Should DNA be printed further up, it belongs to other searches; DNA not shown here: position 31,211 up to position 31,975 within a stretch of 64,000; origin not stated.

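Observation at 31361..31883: GcrA-family regulator gene sitting at the left edge of the T4BSS block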

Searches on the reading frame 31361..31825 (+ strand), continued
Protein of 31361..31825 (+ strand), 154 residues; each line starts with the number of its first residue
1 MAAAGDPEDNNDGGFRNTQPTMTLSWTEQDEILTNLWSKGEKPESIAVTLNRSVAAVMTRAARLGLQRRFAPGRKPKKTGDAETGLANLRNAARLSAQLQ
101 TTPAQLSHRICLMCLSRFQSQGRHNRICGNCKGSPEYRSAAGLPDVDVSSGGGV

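Call 29: fold_search(model_id=the predicted structure, library=pdb)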
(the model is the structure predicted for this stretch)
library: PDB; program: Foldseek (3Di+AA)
matches with E <= 10: 389; with E <= 0.001: 0
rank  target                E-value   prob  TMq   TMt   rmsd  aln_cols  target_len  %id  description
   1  2efo                  2.6e-01  0.13  0.19  0.19  16.8       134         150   13  Crystal structure of Tyr77 to Ala of ST1022 from Sulfolobus tokodaii 7 (released 2008-02-26)
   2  8j56_C                3.2e-01  0.38  0.24  0.23  16.3       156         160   12  Crystal structure of the FlhDC complex from Cupriavidus necator (released 2024-02-28)
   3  7bca_A                3.2e-01  0.28  0.22  0.31  10.0        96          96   18  Crystal structure of the HTH DNA binding protein ArdK from R388 plasmid bound to a direct-repeat DNA element (released 2022-07-13)
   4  2lvs_MODEL_1_A        4.1e-01  0.54  0.25  0.35   9.9        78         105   23  NMR solution structure of a CRISPR repeat binding protein (released 2013-01-23)
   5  8j56_F                4.1e-01  0.33  0.24  0.23  16.2       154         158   12  Crystal structure of the FlhDC complex from Cupriavidus necator (released 2024-02-28)
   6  7qh5_B                5.1e-01  0.21  0.21  0.11  12.9       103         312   22  The crystal structure of the sigma factor SigG1 from Streptomyces tsukubaensis NRRL18488 (released 2022-12-21)
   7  2p5v_G                5.8e-01  0.16  0.22  0.22  16.3       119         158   15  Crystal Structure of Transcriptional Regulator NMB0573 from Neisseria Meningitidis (released 2007-04-03)
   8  4pcq_A                5.8e-01  0.14  0.23  0.24  17.7       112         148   12  Crystal Structure of MtbAldR (Rv2779c) (released 2015-05-06)
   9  4pcq_C                6.2e-01  0.14  0.22  0.23  18.0       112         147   12  Crystal Structure of MtbAldR (Rv2779c) (released 2015-05-06)
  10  5hev_B                7.0e-01  0.77  0.24  0.18  10.8        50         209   22  Crystal Structure of the beryllofluoride-activated LiaR from Enterococcus faecium (released 2016-11-16)
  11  7qh5_A                7.0e-01  0.18  0.19  0.11  13.1       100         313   22  The crystal structure of the sigma factor SigG1 from Streptomyces tsukubaensis NRRL18488 (released 2022-12-21)
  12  1zlk_A                8.0e-01  0.54  0.25  0.53   8.8        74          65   22  Crystal Structure of the Mycobacterium tuberculosis Hypoxic Response Regulator DosR C-terminal Domain-DNA Complex (released 2006-01-31)
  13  2p6t_B                8.0e-01  0.14  0.22  0.22  13.2       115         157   16  CRYSTAL STRUCTURE OF TRANSCRIPTIONAL REGULATOR NMB0573 and L-LEUCINE COMPLEX FROM NEISSERIA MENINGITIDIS (released 2007-04-03)
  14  2efn                  8.0e-01  0.10  0.19  0.19  13.7       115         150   13  Crystal Structure of Ser 32 to Ala of ST1022 from Sulfolobus tokodaii 7 (released 2008-02-26)
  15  9a7s_A                9.7e-01  0.18  0.21  0.14  17.2       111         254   13  Integrative model of RPSD-RPOB by crosslinking MS and deep learning (released 2024-09-18)
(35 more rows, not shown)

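Call 40: search_protein_representatives(alignment_id=A1)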
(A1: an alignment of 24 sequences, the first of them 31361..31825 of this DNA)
Query: 24 sequences, 156 profile positions. Proteins with E-value up to 0.001 (for the whole library): 3692; up to 1e-10: 266; up to 1e-30: 24. The best 150 are listed.
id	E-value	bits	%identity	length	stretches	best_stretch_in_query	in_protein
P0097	6.2e-57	207.8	-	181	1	12-154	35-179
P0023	1.6e-56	206.5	-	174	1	14-155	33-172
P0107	1.3e-54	200.3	-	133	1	25-153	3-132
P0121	2.0e-54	199.7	-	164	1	11-153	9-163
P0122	4.0e-54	198.7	-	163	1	5-154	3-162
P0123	8.3e-53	194.4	-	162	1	19-153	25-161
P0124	7.9e-52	191.3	-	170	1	10-154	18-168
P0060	3.4e-50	186.0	-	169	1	21-153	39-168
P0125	5.2e-48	178.8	-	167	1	16-154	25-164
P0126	1.3e-47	177.6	-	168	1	14-154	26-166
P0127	2.5e-46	173.4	-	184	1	21-153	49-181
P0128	2.4e-44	167.0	-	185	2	16-111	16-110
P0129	6.4e-44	165.6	-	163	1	14-153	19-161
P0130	7.9e-44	165.3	-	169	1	12-153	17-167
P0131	1.7e-43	164.2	-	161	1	7-153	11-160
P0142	4.3e-28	114.1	-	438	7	24-69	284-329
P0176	1.2e-16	77.0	-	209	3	26-76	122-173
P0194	3.8e-15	72.1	-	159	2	27-72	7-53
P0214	4.6e-14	68.6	-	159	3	105-146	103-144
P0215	4.9e-14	68.5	-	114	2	107-152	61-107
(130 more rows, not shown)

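Call 50: search_protein_families(library=phrogs, proteins=[window:31361-31825:+, P0176, P0214, P0142], max_evalue=0.01)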
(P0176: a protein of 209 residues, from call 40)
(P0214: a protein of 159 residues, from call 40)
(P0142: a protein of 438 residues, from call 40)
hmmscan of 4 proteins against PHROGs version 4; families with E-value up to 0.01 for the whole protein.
window:31361-31825:+ (154 aa): 4 families
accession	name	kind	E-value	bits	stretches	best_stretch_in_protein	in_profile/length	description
phrog_13335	-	unknown function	2.4e-08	35.1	1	94-134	41-83/99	-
phrog_323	-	transcription regulation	4.5e-05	24.2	1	21-106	92-181/319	transcriptional regulator, D5-like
phrog_21605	-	unknown function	0.0036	17.9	1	24-68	40-85/219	-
phrog_16747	-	unknown function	0.0073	17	1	25-69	139-184/185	-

P0176 (209 aa): 13 families
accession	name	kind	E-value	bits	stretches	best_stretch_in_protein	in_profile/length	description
phrog_323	-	transcription regulation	2.6e-24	87.3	2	63-172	92-197/319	transcriptional regulator, D5-like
phrog_35602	-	unknown function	2.8e-12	47.8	1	8-69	28-89/117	-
phrog_13335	-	unknown function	5.3e-10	40.4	1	181-208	56-83/99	-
phrog_16747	-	unknown function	5.6e-08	33.7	0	104-166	118-182/185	-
phrog_16311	-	unknown function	2.4e-07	32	0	123-163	4-44/151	-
phrog_31591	-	DNA, RNA and nucleotide metabolism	3.7e-07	31.2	0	8-47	3-42/136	HTH DNA binding protein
phrog_11013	-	unknown function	1.1e-06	29.4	0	63-108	28-72/87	-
phrog_5536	-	unknown function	2.2e-06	28.6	1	125-163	7-45/172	-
phrog_3356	-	integration and excision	1.5e-05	25.9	1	123-153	27-57/168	transposase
phrog_37989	-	unknown function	2.8e-05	25.5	0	122-173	9-60/82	-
phrog_12262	-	unknown function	0.00042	21.1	1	116-170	1-57/182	-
phrog_29433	-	unknown function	0.00049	21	0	111-167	75-130/132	-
phrog_20648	-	DNA, RNA and nucleotide metabolism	0.00065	20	0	97-164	164-231/311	dCMP deaminase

P0214 (159 aa): 5 families
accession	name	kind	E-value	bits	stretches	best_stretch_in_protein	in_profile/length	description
phrog_323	-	transcription regulation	2e-18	68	1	7-110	95-201/319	transcriptional regulator, D5-like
phrog_13335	-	unknown function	1.3e-11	45.5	1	100-136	47-83/99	-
phrog_16747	-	unknown function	1.3e-07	32.5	1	52-103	132-183/185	-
phrog_14101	-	transcription regulation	0.0025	19.3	1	6-71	4-70/103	transcriptional regulator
phrog_664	-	DNA, RNA and nucleotide metabolism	0.0096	16.8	0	50-106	27-84/210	DNA binding protein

P0142 (438 aa): 17 families
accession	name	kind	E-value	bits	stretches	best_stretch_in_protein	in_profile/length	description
phrog_323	-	transcription regulation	7.2e-67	227.2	5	235-329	94-191/319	transcriptional regulator, D5-like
phrog_1891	-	DNA, RNA and nucleotide metabolism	1.3e-22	81.5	1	238-331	4-95/255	HNH endonuclease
phrog_11013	-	unknown function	1.5e-18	67.4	1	378-421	28-71/87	-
phrog_21605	-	unknown function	1.1e-16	62.1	2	179-280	31-130/219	-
phrog_14101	-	transcription regulation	2.3e-12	48.4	0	238-275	7-43/103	transcriptional regulator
phrog_35602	-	unknown function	3.1e-09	38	0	236-288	28-80/117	-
phrog_38779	-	unknown function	6.5e-08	33.5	1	285-322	16-53/61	-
phrog_5536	-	unknown function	8.7e-08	33.1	0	239-279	7-47/172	-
phrog_190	-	DNA, RNA and nucleotide metabolism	9.7e-08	32.7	0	287-400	3-126/338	Holliday junction resolvase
phrog_11492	-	unknown function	1.3e-07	33.1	0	284-329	2-47/154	-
phrog_20648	-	DNA, RNA and nucleotide metabolism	7.1e-07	29.7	0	374-416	183-225/311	dCMP deaminase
phrog_2511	-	DNA, RNA and nucleotide metabolism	1.5e-06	28.9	0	9-49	30-71/100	HTH DNA binding protein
phrog_16747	-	unknown function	1.6e-06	28.9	0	5-59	127-182/185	-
phrog_18209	-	unknown function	3.5e-05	24.4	0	280-331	53-104/296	-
phrog_664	-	DNA, RNA and nucleotide metabolism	0.00019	22.3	0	191-316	37-162/210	DNA binding protein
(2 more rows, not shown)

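Call 77: search_protein_families(library=pfam, proteins=[P0142, P0176, P0214, P0215, P0194, P0023, P0044], max_evalue=0.01)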
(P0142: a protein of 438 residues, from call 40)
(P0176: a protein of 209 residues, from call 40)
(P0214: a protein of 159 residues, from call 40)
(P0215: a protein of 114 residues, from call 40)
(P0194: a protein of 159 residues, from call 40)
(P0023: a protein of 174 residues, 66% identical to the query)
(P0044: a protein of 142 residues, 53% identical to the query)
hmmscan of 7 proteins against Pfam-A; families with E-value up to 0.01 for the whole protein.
P0142 (438 aa): 9 families
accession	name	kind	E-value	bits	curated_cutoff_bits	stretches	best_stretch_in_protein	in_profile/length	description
PF07750.17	GcrA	-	1e-14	55.6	26.9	0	191-235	3-48/155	GcrA cell cycle regulator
PF08281.18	Sigma70_r4_2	-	7.3e-11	42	25.7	1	337-366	14-43/54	Sigma-70, region 4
PF13936.12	HTH_38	-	2.4e-09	37.2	27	0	245-267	12-34/44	Helix-turn-helix domain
PF08279.18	HTH_11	-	6e-05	23.3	25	0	388-421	6-39/55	HTH domain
PF04545.22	Sigma70_r4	-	6.9e-05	22.7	24.1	0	241-266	8-33/50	Sigma-70, region 4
PF13384.12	HTH_23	-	0.00015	21.9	24.6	0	253-267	17-31/50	Homeodomain-like domain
PF13921.12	Myb_DNA-bind_6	-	0.00034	21.2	22.9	1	238-293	1-57/60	Myb-like DNA-binding domain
PF13412.12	HTH_24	-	0.0012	18.8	21.9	0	253-277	17-41/48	Winged helix-turn-helix DNA-binding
PF00196.25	GerE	-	0.0024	17.9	23.5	0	384-416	4-36/57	Bacterial regulatory proteins, luxR family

P0176 (209 aa): 3 families
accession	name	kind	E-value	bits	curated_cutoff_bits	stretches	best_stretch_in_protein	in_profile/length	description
PF07750.17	GcrA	-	1.3e-13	52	26.9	1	124-174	3-54/155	GcrA cell cycle regulator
PF00249.37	Myb_DNA-binding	-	1.6e-06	28.6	24.4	1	65-103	1-41/46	Myb-like DNA-binding domain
PF01655.23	Ribosomal_L32e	-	0.003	18.3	25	0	74-108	67-103/108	Ribosomal protein L32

P0214 (159 aa): 2 families
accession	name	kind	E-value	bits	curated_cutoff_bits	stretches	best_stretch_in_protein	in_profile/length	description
PF07750.17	GcrA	-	0.00046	21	26.9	0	8-58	2-54/155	GcrA cell cycle regulator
PF00249.37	Myb_DNA-binding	-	0.009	16.6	24.4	0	8-46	3-44/46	Myb-like DNA-binding domain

P0215 (114 aa): 1 family
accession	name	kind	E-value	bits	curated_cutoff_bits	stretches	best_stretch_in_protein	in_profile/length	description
PF07750.17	GcrA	-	0.0034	18.2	26.9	1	15-61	3-51/155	GcrA cell cycle regulator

P0194 (159 aa): 5 families
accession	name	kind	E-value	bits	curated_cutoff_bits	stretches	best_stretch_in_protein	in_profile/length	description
PF13384.12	HTH_23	-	3.8e-05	23.8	24.6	0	12-37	4-31/50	Homeodomain-like domain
PF13936.12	HTH_38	-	0.00013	22.1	27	1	9-37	6-34/44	Helix-turn-helix domain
PF08281.18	Sigma70_r4_2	-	0.00085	19.4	25.7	0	68-92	26-50/54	Sigma-70, region 4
PF07750.17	GcrA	-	0.0013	19.5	26.9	1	7-58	2-45/155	GcrA cell cycle regulator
PF13412.12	HTH_24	-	0.0048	16.9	21.9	0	65-90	14-39/48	Winged helix-turn-helix DNA-binding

P0023 (174 aa): 1 family
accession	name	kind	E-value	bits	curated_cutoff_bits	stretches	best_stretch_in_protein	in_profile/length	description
PF07750.17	GcrA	-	0.00021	22.1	26.9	1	46-117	2-76/155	GcrA cell cycle regulator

P0044 (142 aa): 1 family
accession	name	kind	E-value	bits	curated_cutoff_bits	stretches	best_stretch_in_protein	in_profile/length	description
PF07750.17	GcrA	-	0.00013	22.9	26.9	1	17-73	2-60/155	GcrA cell cycle regulator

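Call 80: find_encoding_contigs(protein=window:31361-31825:+, flank=10000, max_places=4)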
Protein window:31361-31825:+ (154 aa): 5 contigs read that carry it; 4 places shown.
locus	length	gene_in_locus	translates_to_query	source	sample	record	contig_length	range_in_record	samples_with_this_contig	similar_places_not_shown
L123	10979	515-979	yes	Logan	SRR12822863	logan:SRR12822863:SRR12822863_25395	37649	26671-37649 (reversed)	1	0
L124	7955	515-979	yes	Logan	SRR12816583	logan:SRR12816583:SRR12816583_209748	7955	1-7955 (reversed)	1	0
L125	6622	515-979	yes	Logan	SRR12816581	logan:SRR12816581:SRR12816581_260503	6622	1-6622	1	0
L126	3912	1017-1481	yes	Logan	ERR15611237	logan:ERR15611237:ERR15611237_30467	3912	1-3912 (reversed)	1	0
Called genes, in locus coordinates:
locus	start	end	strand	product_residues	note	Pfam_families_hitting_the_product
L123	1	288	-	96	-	?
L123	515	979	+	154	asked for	-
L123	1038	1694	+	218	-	PF11393:T4BSS_DotI_IcmL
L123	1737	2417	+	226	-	PF11393:T4BSS_DotI_IcmL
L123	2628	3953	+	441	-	PF12293:T4BSS_DotH_IcmK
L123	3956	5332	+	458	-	PF03743:TrbI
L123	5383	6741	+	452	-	-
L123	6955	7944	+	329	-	-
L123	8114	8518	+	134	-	-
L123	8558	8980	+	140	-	-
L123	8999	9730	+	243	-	-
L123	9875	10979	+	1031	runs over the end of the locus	-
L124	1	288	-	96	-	?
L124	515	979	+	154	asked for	-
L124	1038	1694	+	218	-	PF11393:T4BSS_DotI_IcmL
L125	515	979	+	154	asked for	-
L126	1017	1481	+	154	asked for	-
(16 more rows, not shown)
